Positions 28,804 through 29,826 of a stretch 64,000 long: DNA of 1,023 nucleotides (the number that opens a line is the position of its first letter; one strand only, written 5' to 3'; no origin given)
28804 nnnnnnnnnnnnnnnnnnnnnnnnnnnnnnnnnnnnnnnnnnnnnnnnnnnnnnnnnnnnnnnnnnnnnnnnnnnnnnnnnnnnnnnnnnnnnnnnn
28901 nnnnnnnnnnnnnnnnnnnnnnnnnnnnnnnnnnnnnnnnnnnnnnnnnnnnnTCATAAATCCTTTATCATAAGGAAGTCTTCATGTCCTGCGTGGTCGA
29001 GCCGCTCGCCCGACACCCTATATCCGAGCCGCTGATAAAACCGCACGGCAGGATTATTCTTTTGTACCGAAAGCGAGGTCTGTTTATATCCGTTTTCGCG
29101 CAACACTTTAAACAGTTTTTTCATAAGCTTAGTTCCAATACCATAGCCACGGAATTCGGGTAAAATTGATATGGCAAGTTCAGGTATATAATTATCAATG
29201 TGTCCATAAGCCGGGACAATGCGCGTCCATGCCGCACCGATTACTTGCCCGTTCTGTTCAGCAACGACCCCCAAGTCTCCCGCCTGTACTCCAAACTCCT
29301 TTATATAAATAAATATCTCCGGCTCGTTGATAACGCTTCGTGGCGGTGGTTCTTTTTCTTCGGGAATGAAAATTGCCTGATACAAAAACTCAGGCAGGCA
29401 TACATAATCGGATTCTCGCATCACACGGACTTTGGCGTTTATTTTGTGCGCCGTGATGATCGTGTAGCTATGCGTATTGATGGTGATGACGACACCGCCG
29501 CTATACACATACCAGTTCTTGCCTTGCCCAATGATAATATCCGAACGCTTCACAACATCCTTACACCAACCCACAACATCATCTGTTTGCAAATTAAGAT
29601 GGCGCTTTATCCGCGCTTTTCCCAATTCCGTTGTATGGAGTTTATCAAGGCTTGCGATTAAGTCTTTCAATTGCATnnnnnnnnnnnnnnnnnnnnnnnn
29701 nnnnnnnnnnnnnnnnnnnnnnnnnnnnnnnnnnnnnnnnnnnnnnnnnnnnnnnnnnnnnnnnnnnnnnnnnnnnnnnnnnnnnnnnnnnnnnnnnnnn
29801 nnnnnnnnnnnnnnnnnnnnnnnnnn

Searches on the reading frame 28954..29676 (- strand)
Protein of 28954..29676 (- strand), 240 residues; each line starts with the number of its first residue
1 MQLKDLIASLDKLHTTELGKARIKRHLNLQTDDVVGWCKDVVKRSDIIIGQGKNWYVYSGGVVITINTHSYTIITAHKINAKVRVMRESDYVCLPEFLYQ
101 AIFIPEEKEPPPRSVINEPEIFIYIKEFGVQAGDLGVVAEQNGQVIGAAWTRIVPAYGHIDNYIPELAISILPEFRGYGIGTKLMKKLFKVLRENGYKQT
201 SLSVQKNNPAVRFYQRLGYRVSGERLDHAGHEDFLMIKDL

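Call 12: find_encoding_contigs(protein=window:28954-29676:-, flank=6000, max_places=10)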
Protein window:28954-29676:- (240 aa): 3 contigs read that carry it; 3 places shown.
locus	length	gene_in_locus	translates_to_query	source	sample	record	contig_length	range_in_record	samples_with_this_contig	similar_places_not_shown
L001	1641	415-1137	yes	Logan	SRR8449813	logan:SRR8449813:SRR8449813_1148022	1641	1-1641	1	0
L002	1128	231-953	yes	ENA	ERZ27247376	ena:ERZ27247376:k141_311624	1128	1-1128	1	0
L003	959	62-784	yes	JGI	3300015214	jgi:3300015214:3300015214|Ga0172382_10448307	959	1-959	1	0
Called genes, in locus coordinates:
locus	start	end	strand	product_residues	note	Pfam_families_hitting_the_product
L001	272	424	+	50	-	-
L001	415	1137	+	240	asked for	PF12636:DUF3781, PF00583:Acetyltransf_1, PF13673:Acetyltransf_10, PF13508:Acetyltransf_7, PF08445:FR47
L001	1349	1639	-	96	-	?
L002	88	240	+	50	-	-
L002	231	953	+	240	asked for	PF12636:DUF3781, PF00583:Acetyltransf_1, PF13673:Acetyltransf_10, PF13508:Acetyltransf_7, PF08445:FR47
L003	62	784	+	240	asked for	PF12636:DUF3781, PF00583:Acetyltransf_1, PF13673:Acetyltransf_10, PF13508:Acetyltransf_7, PF08445:FR47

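Call 13: search_protein_families(library=pfam, proteins=[window:28954-29676:-], max_evalue=0.01)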
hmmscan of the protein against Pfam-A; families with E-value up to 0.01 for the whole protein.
window:28954-29676:- (240 aa): 8 families
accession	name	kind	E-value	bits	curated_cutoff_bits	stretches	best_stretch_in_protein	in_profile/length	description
PF12636.12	DUF3781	-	3.2e-24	85.1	27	1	8-77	2-72/72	Protein of unknown function (DUF3781)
PF00583.31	Acetyltransf_1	-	1.4e-16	61.3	20.7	1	122-219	22-116/116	Acetyltransferase (GNAT) family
PF13508.13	Acetyltransf_7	-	2.3e-15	57.1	27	1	137-220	6-83/84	Acetyltransferase (GNAT) domain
PF13673.13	Acetyltransf_10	-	2.5e-12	47.3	23.6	1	135-237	32-125/128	Acetyltransferase (GNAT) domain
PF08445.16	FR47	-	1.5e-10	41.4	22.1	1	168-222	26-80/86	FR47-like protein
PF13302.13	Acetyltransf_3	-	0.00018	22.7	25.4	1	136-219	57-137/138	Acetyltransferase (GNAT) domain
PF13527.13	Acetyltransf_9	-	0.00061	20.2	25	1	169-221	78-126/127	Acetyltransferase (GNAT) domain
PF14542.12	Acetyltransf_CG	-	0.0061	17.1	30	0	171-198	32-59/80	GCN5-related N-acetyl-transferase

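Call 21: find_homologous_proteins(query=window:28954-29676:-, max_evalue=1e-20)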
Query window:28954-29676:- (240 aa): 2657 proteins with E <= 1e-20 among 2990 candidates; the best 120 are listed.
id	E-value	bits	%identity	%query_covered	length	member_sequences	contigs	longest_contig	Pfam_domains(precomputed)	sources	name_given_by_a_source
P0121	2.0e-158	543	100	100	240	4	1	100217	PF13673.14,PF13508.14,PF12636.13,PF08445.17,PF00583.32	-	-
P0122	4.3e-130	450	81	99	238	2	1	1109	PF13673.14,PF13508.14,PF12636.13,PF08445.17,PF00583.32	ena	-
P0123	4.3e-130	450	83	98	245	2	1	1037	PF13673.14,PF13508.14,PF12636.13,PF08445.17,PF00583.32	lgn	-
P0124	4.9e-129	447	81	99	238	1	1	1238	PF13673.14,PF13508.14,PF12636.13,PF08445.17,PF00583.32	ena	-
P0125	6.2e-129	446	80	100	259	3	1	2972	PF13673.14,PF13508.14,PF12636.13,PF08445.17,PF00583.32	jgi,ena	-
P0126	8.3e-129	446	80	99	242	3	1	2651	PF13673.14,PF13508.14,PF12636.13,PF08445.17,PF00583.32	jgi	-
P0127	2.3e-128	445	80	98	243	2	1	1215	PF13673.14,PF13508.14,PF12636.13,PF08445.17,PF00583.32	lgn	-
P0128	1.3e-127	442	79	99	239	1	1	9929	PF13673.14,PF13508.14,PF12636.13,PF08445.17,PF00583.32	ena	-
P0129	4.3e-127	440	78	100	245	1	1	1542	PF13673.14,PF13508.14,PF12636.13,PF08445.17,PF00583.32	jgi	-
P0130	4.9e-127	440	79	100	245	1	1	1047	PF13673.14,PF13508.14,PF12636.13,PF08445.17,PF00583.32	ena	-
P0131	1.6e-126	438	81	98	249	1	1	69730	PF13673.14,PF13508.14,PF12636.13,PF08445.17,PF00583.32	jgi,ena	-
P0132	6.2e-126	437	78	99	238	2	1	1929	PF13673.14,PF13508.14,PF12636.13,PF08445.17,PF00583.32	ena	-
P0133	1.2e-125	436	79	99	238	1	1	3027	PF13673.14,PF13508.14,PF12636.13,PF08445.17,PF00583.32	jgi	jgi:ribosomal protein S18 acetylase RimI-like enzyme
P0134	1.6e-125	435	78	99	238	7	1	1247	PF13673.14,PF13508.14,PF12636.13,PF08445.17,PF00583.32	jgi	-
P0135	4.0e-125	434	76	99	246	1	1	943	PF13673.14,PF13508.14,PF12636.13,PF08445.17,PF00583.32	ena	-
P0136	1.1e-124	432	78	99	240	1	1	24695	PF13673.14,PF13508.14,PF12636.13,PF08445.17,PF00583.32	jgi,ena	-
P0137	1.4e-124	432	78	99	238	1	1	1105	PF13673.14,PF13508.14,PF12636.13,PF08445.17,PF00583.32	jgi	jgi:ribosomal protein S18 acetylase RimI-like enzyme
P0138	1.9e-124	432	79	98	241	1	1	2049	PF13673.14,PF13508.14,PF12636.13,PF08445.17,PF00583.32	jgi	-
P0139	2.1e-124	432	77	99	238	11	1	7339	PF13673.14,PF13508.14,PF12636.13,PF08445.17,PF00583.32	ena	-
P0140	4.8e-124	430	78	99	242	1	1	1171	PF13673.14,PF13508.14,PF12636.13,PF08445.17,PF00583.32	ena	-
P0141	6.4e-124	430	79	97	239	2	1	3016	PF13673.14,PF13508.14,PF12636.13,PF08445.17,PF00583.32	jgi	-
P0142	6.6e-124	430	78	99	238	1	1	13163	PF13673.14,PF13508.14,PF12636.13,PF08445.17,PF00583.32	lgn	-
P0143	1.3e-123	429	77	99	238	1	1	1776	PF13673.14,PF13508.14,PF12636.13,PF08445.17,PF00583.32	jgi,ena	-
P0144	1.4e-123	429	77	99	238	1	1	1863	PF13673.14,PF13508.14,PF12636.13,PF08445.17,PF00583.32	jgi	-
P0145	1.6e-123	429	78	99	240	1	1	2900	PF13673.14,PF13508.14,PF12636.13,PF08445.17,PF00583.32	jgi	jgi:ribosomal protein S18 acetylase RimI-like enzyme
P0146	2.2e-123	428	78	99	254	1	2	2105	PF13673.14,PF13508.14,PF12636.13,PF08445.17,PF00583.32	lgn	-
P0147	3.4e-123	428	77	99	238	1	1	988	PF13673.14,PF13508.14,PF12636.13,PF08445.17,PF00583.32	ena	-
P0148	3.8e-123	427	77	99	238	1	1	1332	PF13673.14,PF13508.14,PF12636.13,PF08445.17,PF00583.32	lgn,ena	-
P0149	4.0e-123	427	76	99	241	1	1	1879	PF13673.14,PF13508.14,PF12636.13,PF08445.17,PF00583.32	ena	-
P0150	5.6e-123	427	77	100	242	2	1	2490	PF13673.14,PF13508.14,PF12636.13,PF08445.17,PF00583.32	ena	-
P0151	1.0e-122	426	77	98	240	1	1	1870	PF13673.14,PF13508.14,PF12636.13,PF08445.17,PF00583.32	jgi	jgi:ribosomal protein S18 acetylase RimI-like enzyme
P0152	1.1e-122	426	76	99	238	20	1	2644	PF13673.14,PF13508.14,PF12636.13,PF08445.17,PF00583.32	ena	-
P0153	1.1e-122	426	78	98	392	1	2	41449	PF13673.14,PF13302.14,PF13508.14,PF12636.13,PF08445.17,PF13527.14,PF00583.32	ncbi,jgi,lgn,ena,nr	ncbi:MAG: GNAT family N-acetyltransferase [Firmicutes bacterium]|nr:GNAT family N-acetyltransferase 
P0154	1.6e-122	425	75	99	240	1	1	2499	PF13673.14,PF13508.14,PF12636.13,PF08445.17,PF00583.32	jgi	-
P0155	2.2e-122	425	77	96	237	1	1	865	PF13673.14,PF13508.14,PF12636.13,PF08445.17,PF00583.32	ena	-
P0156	3.6e-122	424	79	97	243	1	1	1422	PF13673.14,PF13508.14,PF12636.13,PF08445.17,PF00583.32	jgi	jgi:ribosomal protein S18 acetylase RimI-like enzyme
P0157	5.3e-122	424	74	99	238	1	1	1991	PF13673.14,PF13508.14,PF12636.13,PF08445.17,PF00583.32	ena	-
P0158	1.3e-121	422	74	99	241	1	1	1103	PF13673.14,PF13508.14,PF12636.13,PF08445.17,PF00583.32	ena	-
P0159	1.5e-121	422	75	99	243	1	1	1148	PF13673.14,PF13508.14,PF12636.13,PF08445.17,PF00583.32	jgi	jgi:ribosomal protein S18 acetylase RimI-like enzyme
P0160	2.1e-121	422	76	99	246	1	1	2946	PF13673.14,PF13508.14,PF12636.13,PF08445.17,PF00583.32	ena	-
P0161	5.2e-121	420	81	93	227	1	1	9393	PF13673.14,PF13508.14,PF12636.13,PF08445.17,PF00583.32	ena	-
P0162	5.4e-121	420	74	99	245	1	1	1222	PF13673.14,PF13508.14,PF12636.13,PF08445.17,PF00583.32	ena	-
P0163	6.3e-121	420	73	99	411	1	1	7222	PF13673.14,PF13420.14,PF13302.14,PF13508.14,PF12636.13,PF08445.17,PF00583.32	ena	-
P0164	6.8e-121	420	76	98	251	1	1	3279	PF13673.14,PF13508.14,PF12636.13,PF08445.17,PF00583.32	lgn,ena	-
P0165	8.0e-121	420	75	99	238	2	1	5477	PF13673.14,PF13508.14,PF12636.13,PF08445.17,PF00583.32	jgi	-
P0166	9.5e-121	420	75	99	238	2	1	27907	PF13673.14,PF13508.14,PF12636.13,PF08445.17,PF00583.32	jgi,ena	-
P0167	1.5e-120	419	78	98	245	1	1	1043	PF13673.14,PF13508.14,PF12636.13,PF08445.17,PF00583.32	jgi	jgi:ribosomal protein S18 acetylase RimI-like enzyme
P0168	1.8e-120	419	81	93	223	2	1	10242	PF13673.14,PF13508.14,PF12636.13,PF08445.17,PF00583.32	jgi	-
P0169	2.6e-120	418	74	99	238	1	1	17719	PF13673.14,PF13508.14,PF12636.13,PF08445.17,PF00583.32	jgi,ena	-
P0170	2.7e-120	418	77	99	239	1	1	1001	PF13673.14,PF13508.14,PF12636.13,PF08445.17,PF00583.32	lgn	-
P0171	3.5e-120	418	76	99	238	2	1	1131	PF13673.14,PF13508.14,PF12636.13,PF08445.17,PF00583.32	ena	-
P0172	1.2e-119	416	74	99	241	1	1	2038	PF13673.14,PF13508.14,PF12636.13,PF08445.17,PF00583.32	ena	-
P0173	1.2e-119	416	75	98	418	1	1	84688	PF13673.14,PF13302.14,PF13508.14,PF12636.13,PF08445.17,PF00583.32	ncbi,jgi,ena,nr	ncbi:MAG: GNAT family N-acetyltransferase [Oscillospiraceae bacterium]|nr:GNAT family N-acetyltransf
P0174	1.8e-119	415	74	98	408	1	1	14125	PF13673.14,PF13420.14,PF13302.14,PF13508.14,PF12636.13,PF08445.17,PF13527.14,PF00583.32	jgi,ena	-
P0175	2.0e-119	415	76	98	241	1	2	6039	PF13673.14,PF13508.14,PF12636.13,PF08445.17,PF00583.32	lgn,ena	-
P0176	2.3e-119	415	74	99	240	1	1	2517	PF13673.14,PF13508.14,PF12636.13,PF08445.17,PF00583.32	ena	-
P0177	2.9e-119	415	76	99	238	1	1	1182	PF13673.14,PF13508.14,PF12636.13,PF08445.17,PF00583.32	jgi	jgi:ribosomal protein S18 acetylase RimI-like enzyme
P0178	3.4e-119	415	75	99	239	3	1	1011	PF13673.14,PF13508.14,PF12636.13,PF08445.17,PF00583.32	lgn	-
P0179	5.2e-119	414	75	99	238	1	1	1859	PF13673.14,PF13508.14,PF12636.13,PF08445.17,PF00583.32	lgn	-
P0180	5.9e-119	414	75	99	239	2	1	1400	PF13673.14,PF13508.14,PF12636.13,PF08445.17,PF00583.32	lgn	-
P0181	7.7e-119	413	75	98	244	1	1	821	PF13673.14,PF13508.14,PF12636.13,PF08445.17,PF00583.32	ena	-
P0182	9.0e-119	413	76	99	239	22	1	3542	PF13673.14,PF13508.14,PF12636.13,PF08445.17,PF00583.32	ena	-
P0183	9.0e-119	413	75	97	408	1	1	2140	PF13673.14,PF13420.14,PF13302.14,PF13508.14,PF12636.13,PF08445.17,PF00583.32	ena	-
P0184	9.4e-119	413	75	99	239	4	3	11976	PF13673.14,PF13508.14,PF12636.13,PF08445.17,PF00583.32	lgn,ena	-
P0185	1.6e-118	412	74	99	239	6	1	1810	PF13673.14,PF13508.14,PF12636.13,PF08445.17,PF00583.32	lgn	-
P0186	1.7e-118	412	72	99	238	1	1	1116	PF13673.14,PF13508.14,PF12636.13,PF08445.17,PF00583.32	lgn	-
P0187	1.8e-118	412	73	99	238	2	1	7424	PF13673.14,PF13508.14,PF12636.13,PF08445.17,PF00583.32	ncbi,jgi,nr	ncbi:MAG: GNAT family N-acetyltransferase [Oscillospiraceae bacterium]|jgi:ribosomal protein S18 ace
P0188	1.8e-118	412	73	99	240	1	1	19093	PF13673.14,PF13508.14,PF12636.13,PF08445.17,PF00583.32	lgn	-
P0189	2.6e-118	412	73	99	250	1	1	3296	PF13673.14,PF13508.14,PF12636.13,PF08445.17,PF00583.32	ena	-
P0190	3.4e-118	411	76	97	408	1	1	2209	PF13673.14,PF13420.14,PF13302.14,PF13508.14,PF12636.13,PF08445.17,PF00583.32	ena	-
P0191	3.6e-118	411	75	99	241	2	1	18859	PF13673.14,PF13508.14,PF12636.13,PF08445.17,PF00583.32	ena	-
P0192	6.6e-118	410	77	98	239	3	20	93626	PF13673.14,PF13508.14,PF12636.13,PF08445.17,PF00583.32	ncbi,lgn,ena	-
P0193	7.1e-118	410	74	99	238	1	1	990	PF13673.14,PF13508.14,PF12636.13,PF08445.17,PF00583.32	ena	-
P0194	1.3e-117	409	74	98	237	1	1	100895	PF13673.14,PF13508.14,PF12636.13,PF08445.17,PF00583.32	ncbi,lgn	-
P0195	1.7e-117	409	75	98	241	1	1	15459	PF13673.14,PF13508.14,PF12636.13,PF08445.17,PF00583.32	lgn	-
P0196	1.8e-117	409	75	99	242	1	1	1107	PF13673.14,PF13508.14,PF12636.13,PF08445.17,PF00583.32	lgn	-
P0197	2.1e-117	409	75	99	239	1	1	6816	PF13673.14,PF13508.14,PF12636.13,PF08445.17,PF00583.32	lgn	-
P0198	2.3e-117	408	72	99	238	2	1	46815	PF13673.14,PF13508.14,PF12636.13,PF08445.17,PF00583.32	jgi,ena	-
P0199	2.4e-117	408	74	99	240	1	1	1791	PF13673.14,PF13508.14,PF12636.13,PF08445.17,PF00583.32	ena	-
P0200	2.7e-117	408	75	99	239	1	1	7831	PF13673.14,PF13508.14,PF12636.13,PF08445.17,PF00583.32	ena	-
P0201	3.3e-117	408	73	98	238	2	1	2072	PF13673.14,PF13508.14,PF12636.13,PF08445.17,PF00583.32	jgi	-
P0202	3.6e-117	408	70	100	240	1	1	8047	PF13673.14,PF13508.14,PF12636.13,PF08445.17,PF00583.32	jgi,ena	jgi:Acetyltransferases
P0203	4.1e-117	408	78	93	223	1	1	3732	PF13673.14,PF13508.14,PF12636.13,PF08445.17,PF00583.32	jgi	-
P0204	4.4e-117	408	75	99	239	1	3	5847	PF13673.14,PF13508.14,PF12636.13,PF08445.17,PF00583.32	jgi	jgi:ribosomal protein S18 acetylase RimI-like enzyme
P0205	4.8e-117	407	72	98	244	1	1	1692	PF13673.14,PF13508.14,PF12636.13,PF08445.17,PF00583.32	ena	-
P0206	5.0e-117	407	74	98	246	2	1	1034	PF13673.14,PF13508.14,PF12636.13,PF08445.17,PF00583.32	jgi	-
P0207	5.1e-117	407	75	99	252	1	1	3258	PF13673.14,PF13508.14,PF12636.13,PF08445.17,PF00583.32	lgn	-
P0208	5.1e-117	407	75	98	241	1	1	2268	PF13673.14,PF13508.14,PF12636.13,PF08445.17,PF00583.32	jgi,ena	-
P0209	6.0e-117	407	73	99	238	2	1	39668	PF13673.14,PF13302.14,PF13508.14,PF12636.13,PF08445.17,PF00583.32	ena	-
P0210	6.9e-117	407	73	99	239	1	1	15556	PF13673.14,PF13508.14,PF12636.13,PF08445.17,PF00583.32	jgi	jgi:ribosomal protein S18 acetylase RimI-like enzyme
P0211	8.2e-117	407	75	99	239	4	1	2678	PF13673.14,PF13508.14,PF12636.13,PF08445.17,PF00583.32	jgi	jgi:ribosomal protein S18 acetylase RimI-like enzyme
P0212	1.2e-116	406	74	98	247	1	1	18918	PF13673.14,PF13508.14,PF12636.13,PF08445.17,PF00583.32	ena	-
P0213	1.4e-116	406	77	98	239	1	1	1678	PF13673.14,PF13508.14,PF12636.13,PF08445.17,PF00583.32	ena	-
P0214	2.2e-116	405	74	98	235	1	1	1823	PF13673.14,PF13508.14,PF12636.13,PF08445.17,PF00583.32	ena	-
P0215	2.2e-116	405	71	99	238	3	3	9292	PF13673.14,PF13508.14,PF12636.13,PF08445.17,PF00583.32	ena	-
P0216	2.4e-116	405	75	99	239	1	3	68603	PF13673.14,PF13508.14,PF12636.13,PF08445.17,PF00583.32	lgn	-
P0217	2.5e-116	405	74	99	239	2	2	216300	PF13673.14,PF13508.14,PF12636.13,PF08445.17,PF00583.32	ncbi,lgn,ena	-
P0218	2.6e-116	405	74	99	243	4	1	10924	PF13673.14,PF13508.14,PF12636.13,PF08445.17,PF00583.32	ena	-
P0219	2.7e-116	405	73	98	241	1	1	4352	PF13673.14,PF13508.14,PF12636.13,PF08445.17,PF00583.32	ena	-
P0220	3.2e-116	405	71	99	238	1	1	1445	PF13673.14,PF13508.14,PF12636.13,PF08445.17,PF00583.32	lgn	-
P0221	3.4e-116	405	75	99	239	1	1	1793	PF13673.14,PF13508.14,PF12636.13,PF08445.17,PF00583.32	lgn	-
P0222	4.3e-116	404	71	99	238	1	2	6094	PF13673.14,PF13508.14,PF12636.13,PF08445.17,PF00583.32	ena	-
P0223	4.8e-116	404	71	99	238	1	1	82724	PF13673.14,PF13508.14,PF12636.13,PF08445.17,PF00583.32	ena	-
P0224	5.4e-116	404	73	99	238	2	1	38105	PF13673.14,PF13508.14,PF12636.13,PF08445.17,PF00583.32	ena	-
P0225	5.8e-116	404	71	99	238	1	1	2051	PF13673.14,PF13508.14,PF12636.13,PF08445.17,PF00583.32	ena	-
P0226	6.1e-116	404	74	99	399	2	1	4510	PF13673.14,PF13508.14,PF12636.13,PF08445.17,PF13527.14,PF00583.32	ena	-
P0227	9.9e-116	403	74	98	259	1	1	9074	PF13673.14,PF13508.14,PF12636.13,PF08445.17,PF00583.32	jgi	jgi:ribosomal protein S18 acetylase RimI-like enzyme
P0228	1.0e-115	403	71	99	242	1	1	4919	PF13673.14,PF13508.14,PF12636.13,PF08445.17,PF00583.32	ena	-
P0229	1.3e-115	403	71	99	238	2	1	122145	PF13673.14,PF13508.14,PF12636.13,PF08445.17,PF00583.32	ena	-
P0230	1.6e-115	402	71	97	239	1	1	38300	PF13673.14,PF13508.14,PF12636.13,PF08445.17,PF00583.32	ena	-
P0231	2.0e-115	402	73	98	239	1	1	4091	PF13673.14,PF13508.14,PF12636.13,PF08445.17,PF00583.32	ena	-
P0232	2.3e-115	402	73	99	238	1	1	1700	PF13673.14,PF13508.14,PF12636.13,PF08445.17,PF00583.32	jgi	jgi:GNAT superfamily N-acetyltransferase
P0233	2.9e-115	402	72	99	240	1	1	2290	PF13673.14,PF13508.14,PF12636.13,PF08445.17,PF00583.32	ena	-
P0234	2.9e-115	402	73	99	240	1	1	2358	PF13673.14,PF13508.14,PF12636.13,PF08445.17,PF00583.32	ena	-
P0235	3.1e-115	402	70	99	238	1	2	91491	PF13673.14,PF13508.14,PF12636.13,PF08445.17,PF00583.32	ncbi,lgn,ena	-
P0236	3.5e-115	401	74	99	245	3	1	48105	PF13673.14,PF13508.14,PF12636.13,PF08445.17,PF00583.32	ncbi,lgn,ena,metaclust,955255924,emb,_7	metaclust:\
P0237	4.1e-115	401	70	98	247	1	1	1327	PF13673.14,PF13508.14,PF12636.13,PF08445.17,PF00583.32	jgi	jgi:ribosomal protein S18 acetylase RimI-like enzyme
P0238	5.3e-115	401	74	99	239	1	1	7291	PF13673.14,PF13508.14,PF12636.13,PF08445.17,PF00583.32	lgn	-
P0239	5.4e-115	401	71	98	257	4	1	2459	PF13673.14,PF13508.14,PF12636.13,PF08445.17,PF00583.32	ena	-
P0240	5.6e-115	401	71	99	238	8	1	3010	PF13673.14,PF13508.14,PF12636.13,PF08445.17,PF00583.32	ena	-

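Call 24: find_related_loci(query=A1, collection=metagenome_contigs, flank=4000)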
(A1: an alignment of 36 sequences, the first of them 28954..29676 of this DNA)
Query A1 (240 aa) in metagenome_contigs; peptide patterns used: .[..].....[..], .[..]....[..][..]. (x = any residue, [..] = any of these).
522 stretches matched a pattern; 337 encode a relative of the query (tblastn E <= 1e-3); the best 80 are kept; 80 distinct loci.
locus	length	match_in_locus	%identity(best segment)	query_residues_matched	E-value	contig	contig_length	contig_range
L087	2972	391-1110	80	1-240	2e-140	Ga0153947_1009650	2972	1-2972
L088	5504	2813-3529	81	2-240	5e-135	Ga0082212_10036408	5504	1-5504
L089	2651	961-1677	80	2-240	5e-141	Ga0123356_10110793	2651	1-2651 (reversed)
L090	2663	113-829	79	2-240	2e-140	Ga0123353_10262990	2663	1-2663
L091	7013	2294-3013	79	1-240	6e-134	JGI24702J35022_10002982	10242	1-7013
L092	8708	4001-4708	81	5-240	2e-132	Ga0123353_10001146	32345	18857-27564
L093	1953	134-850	78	2-240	3e-141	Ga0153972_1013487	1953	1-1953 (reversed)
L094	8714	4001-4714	78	3-240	1e-131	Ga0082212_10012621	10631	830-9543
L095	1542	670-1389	78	1-240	9e-143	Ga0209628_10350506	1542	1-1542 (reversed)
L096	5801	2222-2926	80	6-240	1e-131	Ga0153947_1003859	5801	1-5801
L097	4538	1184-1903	78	1-240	1e-132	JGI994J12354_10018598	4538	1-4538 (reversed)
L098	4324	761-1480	77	1-240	5e-133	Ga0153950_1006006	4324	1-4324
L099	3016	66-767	79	9-240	2e-135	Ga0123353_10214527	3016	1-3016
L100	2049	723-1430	79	5-240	2e-138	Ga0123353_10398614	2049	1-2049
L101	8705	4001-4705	79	6-240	5e-130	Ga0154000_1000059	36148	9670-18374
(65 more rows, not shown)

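Call 30: find_encoding_contigs(protein=P0242, flank=6000, max_places=6)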
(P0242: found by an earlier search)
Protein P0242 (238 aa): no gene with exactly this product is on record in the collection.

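Call 31: find_encoding_contigs(protein=P0247, flank=6000, max_places=6)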
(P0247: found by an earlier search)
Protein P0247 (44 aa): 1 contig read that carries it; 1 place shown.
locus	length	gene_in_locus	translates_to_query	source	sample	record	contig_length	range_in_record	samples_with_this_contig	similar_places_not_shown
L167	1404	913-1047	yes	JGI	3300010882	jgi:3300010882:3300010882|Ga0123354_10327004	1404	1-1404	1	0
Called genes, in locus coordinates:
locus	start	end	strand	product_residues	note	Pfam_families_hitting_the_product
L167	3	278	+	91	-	?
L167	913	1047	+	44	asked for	-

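Call 32: find_encoding_contigs(protein=P0243, flank=6000, max_places=6)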
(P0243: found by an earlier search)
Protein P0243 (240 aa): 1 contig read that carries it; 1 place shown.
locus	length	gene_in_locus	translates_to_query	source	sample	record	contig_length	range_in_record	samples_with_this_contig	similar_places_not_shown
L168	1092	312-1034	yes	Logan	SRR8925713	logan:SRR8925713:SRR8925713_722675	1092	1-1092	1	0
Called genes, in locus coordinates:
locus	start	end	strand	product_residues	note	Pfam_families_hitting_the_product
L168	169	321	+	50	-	-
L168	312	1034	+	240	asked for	PF12636:DUF3781, PF00583:Acetyltransf_1, PF13673:Acetyltransf_10, PF13508:Acetyltransf_7, PF08445:FR47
